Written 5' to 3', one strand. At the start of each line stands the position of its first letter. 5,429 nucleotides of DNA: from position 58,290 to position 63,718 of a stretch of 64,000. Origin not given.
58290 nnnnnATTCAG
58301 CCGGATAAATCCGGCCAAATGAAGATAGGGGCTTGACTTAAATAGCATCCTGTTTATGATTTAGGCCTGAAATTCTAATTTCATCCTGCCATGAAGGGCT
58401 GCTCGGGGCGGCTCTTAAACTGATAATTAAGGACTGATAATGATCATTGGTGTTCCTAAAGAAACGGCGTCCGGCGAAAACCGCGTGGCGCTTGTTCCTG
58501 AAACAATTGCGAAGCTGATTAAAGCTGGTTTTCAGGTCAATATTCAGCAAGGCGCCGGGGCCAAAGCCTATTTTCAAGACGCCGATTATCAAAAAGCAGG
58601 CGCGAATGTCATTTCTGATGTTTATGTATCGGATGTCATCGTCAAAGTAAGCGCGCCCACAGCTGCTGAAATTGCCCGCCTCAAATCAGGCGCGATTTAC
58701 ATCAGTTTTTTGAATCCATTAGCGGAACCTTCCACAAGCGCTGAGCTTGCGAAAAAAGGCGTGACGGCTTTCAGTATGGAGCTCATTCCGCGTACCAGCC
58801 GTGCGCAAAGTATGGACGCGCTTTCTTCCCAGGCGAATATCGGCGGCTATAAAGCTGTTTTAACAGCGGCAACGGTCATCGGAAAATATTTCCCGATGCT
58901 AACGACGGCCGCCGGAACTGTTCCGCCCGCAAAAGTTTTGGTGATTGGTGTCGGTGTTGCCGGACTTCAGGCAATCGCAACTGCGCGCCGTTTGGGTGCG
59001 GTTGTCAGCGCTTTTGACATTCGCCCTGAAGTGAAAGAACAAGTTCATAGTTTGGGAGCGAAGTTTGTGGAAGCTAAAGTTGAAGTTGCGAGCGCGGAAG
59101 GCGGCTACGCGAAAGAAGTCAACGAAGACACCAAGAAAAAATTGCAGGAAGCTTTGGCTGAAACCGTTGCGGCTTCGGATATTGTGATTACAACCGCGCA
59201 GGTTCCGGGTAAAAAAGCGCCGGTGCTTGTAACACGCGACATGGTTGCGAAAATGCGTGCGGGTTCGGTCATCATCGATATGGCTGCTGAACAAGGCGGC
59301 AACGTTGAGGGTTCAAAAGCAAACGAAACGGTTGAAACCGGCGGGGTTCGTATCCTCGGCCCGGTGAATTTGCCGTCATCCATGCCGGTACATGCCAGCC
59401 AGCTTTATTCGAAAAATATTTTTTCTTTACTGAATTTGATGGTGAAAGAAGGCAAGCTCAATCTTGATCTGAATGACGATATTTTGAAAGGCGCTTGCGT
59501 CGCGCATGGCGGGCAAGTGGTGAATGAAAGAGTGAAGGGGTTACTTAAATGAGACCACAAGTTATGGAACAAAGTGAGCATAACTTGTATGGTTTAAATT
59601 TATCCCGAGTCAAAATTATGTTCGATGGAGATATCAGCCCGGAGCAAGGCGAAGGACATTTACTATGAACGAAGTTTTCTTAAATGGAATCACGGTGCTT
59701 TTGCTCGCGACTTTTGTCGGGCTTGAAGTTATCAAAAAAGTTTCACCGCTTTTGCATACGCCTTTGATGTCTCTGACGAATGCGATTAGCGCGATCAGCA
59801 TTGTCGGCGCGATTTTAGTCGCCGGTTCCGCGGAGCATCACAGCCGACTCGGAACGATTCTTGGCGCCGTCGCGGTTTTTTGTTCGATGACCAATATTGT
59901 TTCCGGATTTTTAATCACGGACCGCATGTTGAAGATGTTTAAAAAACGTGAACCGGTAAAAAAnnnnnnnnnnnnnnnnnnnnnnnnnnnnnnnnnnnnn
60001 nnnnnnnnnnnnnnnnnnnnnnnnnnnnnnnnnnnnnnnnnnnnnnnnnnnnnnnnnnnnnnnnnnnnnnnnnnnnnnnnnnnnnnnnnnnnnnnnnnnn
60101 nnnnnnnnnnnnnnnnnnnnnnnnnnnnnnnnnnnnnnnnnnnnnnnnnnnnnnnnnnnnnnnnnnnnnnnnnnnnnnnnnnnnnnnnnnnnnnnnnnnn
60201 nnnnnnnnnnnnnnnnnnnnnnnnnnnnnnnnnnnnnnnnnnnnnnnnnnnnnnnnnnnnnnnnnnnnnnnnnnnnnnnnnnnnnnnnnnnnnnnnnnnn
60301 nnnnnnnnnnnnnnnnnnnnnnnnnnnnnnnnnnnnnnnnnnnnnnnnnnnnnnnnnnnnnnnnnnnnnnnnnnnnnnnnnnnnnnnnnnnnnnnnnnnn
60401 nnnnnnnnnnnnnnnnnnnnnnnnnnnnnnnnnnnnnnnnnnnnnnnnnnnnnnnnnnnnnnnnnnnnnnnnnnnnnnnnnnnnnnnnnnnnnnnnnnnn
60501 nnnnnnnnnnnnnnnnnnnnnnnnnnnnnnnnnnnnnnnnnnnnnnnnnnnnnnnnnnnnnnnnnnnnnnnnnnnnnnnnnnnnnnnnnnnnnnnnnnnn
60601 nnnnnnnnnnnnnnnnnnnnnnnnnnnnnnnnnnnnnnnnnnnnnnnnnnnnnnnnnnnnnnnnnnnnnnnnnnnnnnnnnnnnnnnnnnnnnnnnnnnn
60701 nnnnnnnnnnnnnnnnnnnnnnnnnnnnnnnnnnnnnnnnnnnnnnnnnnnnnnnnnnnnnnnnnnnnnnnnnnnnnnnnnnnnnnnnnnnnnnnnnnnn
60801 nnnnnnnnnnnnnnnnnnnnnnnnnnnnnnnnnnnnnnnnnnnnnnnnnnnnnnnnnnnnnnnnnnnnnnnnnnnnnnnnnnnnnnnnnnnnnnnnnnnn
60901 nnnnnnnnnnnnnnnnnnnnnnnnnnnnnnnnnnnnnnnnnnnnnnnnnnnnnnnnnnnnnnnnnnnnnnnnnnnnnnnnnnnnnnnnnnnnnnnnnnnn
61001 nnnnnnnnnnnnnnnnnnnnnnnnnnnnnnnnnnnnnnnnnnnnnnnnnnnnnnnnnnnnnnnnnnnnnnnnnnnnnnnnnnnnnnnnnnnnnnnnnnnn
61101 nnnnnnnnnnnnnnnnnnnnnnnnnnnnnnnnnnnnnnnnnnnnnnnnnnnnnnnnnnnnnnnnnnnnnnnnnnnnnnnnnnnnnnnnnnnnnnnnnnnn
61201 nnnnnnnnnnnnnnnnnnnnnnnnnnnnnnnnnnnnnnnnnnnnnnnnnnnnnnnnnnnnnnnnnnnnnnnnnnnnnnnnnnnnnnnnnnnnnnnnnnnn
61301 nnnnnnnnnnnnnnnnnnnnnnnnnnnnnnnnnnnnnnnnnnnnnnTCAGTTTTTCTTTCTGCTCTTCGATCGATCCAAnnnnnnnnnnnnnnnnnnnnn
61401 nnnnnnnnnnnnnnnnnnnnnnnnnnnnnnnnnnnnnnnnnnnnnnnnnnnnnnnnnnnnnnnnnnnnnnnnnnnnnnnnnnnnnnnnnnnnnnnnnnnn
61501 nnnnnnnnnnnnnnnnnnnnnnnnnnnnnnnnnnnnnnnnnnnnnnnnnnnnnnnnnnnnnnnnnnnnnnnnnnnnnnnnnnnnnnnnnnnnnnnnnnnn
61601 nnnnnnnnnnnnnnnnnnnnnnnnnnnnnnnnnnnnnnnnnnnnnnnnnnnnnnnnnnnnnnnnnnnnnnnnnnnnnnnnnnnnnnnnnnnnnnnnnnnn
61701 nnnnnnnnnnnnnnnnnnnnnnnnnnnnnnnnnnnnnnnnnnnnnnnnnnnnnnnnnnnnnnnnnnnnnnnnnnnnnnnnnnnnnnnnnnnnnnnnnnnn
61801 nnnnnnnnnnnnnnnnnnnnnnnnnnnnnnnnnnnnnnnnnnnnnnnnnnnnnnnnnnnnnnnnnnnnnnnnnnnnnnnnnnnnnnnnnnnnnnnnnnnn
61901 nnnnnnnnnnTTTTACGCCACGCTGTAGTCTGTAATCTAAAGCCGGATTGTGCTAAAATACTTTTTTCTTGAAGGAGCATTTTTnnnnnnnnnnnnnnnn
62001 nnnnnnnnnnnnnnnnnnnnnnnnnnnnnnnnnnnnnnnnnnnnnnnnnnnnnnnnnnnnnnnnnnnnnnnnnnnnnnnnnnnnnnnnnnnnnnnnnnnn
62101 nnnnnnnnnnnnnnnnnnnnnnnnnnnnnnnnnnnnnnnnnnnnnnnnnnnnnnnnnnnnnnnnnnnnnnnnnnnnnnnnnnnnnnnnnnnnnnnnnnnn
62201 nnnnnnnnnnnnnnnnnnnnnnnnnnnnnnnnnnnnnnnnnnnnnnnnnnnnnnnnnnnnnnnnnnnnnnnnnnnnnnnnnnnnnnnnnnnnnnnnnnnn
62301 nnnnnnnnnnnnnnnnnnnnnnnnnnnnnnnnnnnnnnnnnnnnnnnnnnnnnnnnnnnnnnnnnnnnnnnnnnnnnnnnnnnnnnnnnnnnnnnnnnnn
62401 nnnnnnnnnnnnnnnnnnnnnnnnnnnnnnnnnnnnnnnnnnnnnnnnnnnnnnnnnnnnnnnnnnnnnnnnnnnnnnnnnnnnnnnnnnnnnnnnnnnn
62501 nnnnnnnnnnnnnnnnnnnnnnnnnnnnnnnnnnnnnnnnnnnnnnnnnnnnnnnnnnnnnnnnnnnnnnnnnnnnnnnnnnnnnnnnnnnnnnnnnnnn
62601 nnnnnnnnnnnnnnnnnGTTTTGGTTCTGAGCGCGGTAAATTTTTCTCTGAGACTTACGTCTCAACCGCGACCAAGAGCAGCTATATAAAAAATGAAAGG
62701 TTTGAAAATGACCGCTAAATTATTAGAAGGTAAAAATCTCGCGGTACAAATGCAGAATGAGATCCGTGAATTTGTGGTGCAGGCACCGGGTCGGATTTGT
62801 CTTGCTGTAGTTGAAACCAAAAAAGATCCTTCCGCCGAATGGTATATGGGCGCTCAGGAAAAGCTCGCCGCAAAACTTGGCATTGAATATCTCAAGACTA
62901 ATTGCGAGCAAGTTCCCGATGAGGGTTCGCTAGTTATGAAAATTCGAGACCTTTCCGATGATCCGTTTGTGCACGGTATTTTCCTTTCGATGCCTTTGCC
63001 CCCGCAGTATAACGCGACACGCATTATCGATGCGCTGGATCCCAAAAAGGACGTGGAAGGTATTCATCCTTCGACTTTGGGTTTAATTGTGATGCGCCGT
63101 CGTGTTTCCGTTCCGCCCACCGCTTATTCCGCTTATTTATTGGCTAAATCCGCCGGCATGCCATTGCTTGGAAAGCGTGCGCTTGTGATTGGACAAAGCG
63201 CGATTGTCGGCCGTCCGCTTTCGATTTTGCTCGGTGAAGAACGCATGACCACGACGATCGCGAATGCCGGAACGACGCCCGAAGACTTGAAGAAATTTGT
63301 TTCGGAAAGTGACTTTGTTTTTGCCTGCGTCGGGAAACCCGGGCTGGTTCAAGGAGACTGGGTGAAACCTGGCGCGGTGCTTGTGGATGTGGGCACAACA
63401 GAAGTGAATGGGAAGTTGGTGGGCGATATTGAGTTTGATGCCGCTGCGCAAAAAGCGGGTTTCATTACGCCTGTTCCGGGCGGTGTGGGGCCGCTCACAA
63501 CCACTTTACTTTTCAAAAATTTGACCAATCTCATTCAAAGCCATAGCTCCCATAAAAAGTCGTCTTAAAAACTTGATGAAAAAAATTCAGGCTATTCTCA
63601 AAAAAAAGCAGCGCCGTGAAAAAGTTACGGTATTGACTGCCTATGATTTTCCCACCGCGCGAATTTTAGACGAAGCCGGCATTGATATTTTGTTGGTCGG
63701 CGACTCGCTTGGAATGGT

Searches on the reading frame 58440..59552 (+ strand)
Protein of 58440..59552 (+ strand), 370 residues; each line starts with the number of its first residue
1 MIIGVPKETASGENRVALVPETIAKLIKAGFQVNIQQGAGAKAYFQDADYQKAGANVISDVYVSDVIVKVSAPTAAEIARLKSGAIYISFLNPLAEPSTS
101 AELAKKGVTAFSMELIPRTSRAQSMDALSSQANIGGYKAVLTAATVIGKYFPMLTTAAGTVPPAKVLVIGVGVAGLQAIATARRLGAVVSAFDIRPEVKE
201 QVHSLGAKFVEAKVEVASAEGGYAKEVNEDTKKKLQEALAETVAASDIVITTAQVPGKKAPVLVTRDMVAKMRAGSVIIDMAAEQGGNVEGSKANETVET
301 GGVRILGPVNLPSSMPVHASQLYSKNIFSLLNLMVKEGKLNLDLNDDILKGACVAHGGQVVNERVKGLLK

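Call 33: search_protein_families(library=pfam, proteins=[window:58440-59552:+], max_evalue=0.00001)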
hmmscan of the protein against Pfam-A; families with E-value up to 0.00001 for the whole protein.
window:58440-59552:+ (370 aa): 2 families
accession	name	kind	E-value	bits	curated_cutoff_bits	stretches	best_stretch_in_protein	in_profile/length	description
PF01262.27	AlaDh_PNT_C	-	4.7e-68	229.2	23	1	139-362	1-213/214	Alanine dehydrogenase/PNT, C-terminal domain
PF05222.21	AlaDh_PNT_N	-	7.5e-44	149.7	30.4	1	4-134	1-135/136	Alanine dehydrogenase/PNT, N-terminal domain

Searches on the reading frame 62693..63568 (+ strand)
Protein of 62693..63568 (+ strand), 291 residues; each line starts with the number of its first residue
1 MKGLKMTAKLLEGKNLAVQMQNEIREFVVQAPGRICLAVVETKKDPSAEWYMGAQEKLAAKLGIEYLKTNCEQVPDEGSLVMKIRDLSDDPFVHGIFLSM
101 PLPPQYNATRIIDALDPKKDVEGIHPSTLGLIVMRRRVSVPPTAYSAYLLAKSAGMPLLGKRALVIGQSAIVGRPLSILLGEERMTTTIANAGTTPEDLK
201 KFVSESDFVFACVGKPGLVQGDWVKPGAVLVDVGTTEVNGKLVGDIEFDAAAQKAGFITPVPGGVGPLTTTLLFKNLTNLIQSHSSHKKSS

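Call 33: search_protein_families(library=pfam, proteins=[window:62693-63568:+], max_evalue=0.00001)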
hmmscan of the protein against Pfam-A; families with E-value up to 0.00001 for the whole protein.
window:62693-63568:+ (291 aa): 2 families
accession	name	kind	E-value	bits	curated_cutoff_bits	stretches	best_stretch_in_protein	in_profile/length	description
PF02882.25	THF_DHG_CYH_C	-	9.6e-48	162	27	1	125-283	1-158/160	Tetrahydrofolate dehydrogenase/cyclohydrolase, NAD(P)-binding domain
PF00763.28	THF_DHG_CYH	-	9.5e-22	77.9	32.8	1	11-122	1-115/115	Tetrahydrofolate dehydrogenase/cyclohydrolase, catalytic domain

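Call 62: find_homologous_proteins(query=window:62693-63568:+, max_evalue=1e-30)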
Query window:62693-63568:+ (291 aa): 7720 proteins with E <= 1e-30 among 8000 candidates; the best 120 are listed.
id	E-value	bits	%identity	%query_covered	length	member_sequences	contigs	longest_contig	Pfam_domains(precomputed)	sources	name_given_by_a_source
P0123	6.0e-185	631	100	98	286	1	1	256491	PF02882.26,PF00763.29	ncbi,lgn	-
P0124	6.4e-178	608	96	98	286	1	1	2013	PF02882.26,PF00763.29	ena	-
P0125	2.8e-166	570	90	95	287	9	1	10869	PF02882.26,PF00763.29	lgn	-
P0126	1.7e-161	554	87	98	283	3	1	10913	PF02882.26,PF00763.29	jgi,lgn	-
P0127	2.2e-161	554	86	98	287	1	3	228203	PF02882.26,PF00763.29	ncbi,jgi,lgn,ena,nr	ncbi:MAG TPA: bifunctional 5,10-methylenetetrahydrofolate dehydrogenase/5,10-methenyltetrahydrofolat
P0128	3.8e-160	550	85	98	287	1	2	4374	PF02882.26,PF00763.29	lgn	-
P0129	4.2e-160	550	86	98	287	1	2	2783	PF02882.26,PF00763.29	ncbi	-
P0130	1.6e-159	548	86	98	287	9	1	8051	PF02882.26,PF00763.29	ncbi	-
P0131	7.8e-159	545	87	98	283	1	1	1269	PF02882.26,PF00763.29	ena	-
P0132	1.6e-157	541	86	98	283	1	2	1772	PF02882.26,PF00763.29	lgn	-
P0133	1.3e-152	525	83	98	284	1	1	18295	PF02882.26,PF00763.29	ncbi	-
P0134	3.9e-149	514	80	98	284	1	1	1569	PF02882.26,PF00763.29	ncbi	-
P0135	1.9e-119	416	66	97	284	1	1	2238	PF02882.26,PF00763.29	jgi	jgi:methylenetetrahydrofolate dehydrogenase (NADP+)/methenyltetrahydrofolate cyclohydrolase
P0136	2.1e-113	396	63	97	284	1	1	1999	PF02882.26,PF00763.29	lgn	-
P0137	4.9e-101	356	57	93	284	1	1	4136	PF02882.26,PF00763.29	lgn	-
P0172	6.5e-97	342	57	93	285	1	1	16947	PF02882.26,PF00763.29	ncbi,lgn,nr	ncbi:MAG: bifunctional 5,10-methylenetetrahydrofolate dehydrogenase/5,10-methenyltetrahydrofolate cy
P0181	2.1e-96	341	56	93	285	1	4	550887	PF02882.26,PF00763.29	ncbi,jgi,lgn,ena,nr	ncbi:MAG TPA: bifunctional 5,10-methylenetetrahydrofolate dehydrogenase/5,10-methenyltetrahydrofolat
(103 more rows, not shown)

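Call 63: list_cluster_members(proteins=[P0127, P0172, P0181, P0035])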
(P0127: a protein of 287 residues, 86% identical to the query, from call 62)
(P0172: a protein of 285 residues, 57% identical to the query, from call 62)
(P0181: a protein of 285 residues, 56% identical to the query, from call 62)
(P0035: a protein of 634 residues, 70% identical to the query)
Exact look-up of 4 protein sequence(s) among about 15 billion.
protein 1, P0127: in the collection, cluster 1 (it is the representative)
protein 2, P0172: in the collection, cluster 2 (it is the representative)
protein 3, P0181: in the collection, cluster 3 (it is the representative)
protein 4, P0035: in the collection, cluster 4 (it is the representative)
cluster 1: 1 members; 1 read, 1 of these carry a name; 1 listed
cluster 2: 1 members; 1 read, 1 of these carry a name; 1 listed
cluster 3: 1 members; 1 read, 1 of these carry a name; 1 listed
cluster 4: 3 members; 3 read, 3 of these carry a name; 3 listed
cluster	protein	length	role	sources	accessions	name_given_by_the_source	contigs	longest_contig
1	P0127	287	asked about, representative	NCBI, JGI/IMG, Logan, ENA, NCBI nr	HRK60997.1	MAG TPA: bifunctional 5,10-methylenetetrahydrofolate ... | bifunctional 5,10-methylenetetrahydrofolate dehydrogenase/5,10-methenyltetrahydrofolate ...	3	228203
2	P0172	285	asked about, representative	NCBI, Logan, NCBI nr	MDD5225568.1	MAG: bifunctional 5,10-methylenetetrahydrofolate ... | bifunctional 5,10-methylenetetrahydrofolate dehydrogenase/5,10-methenyltetrahydrofolate ...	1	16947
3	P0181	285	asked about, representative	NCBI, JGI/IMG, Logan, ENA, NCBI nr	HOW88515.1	MAG TPA: bifunctional 5,10-methylenetetrahydrofolate ... | bifunctional 5,10-methylenetetrahydrofolate dehydrogenase/5,10-methenyltetrahydrofolate ...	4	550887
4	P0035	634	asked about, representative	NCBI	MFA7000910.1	MAG: APC family permease [Candidatus Omnitrophota bacterium]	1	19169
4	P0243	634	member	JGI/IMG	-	amino acid transporter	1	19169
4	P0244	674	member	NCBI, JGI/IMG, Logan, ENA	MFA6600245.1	MAG: APC family permease [Candidatus Omnitrophota bacterium]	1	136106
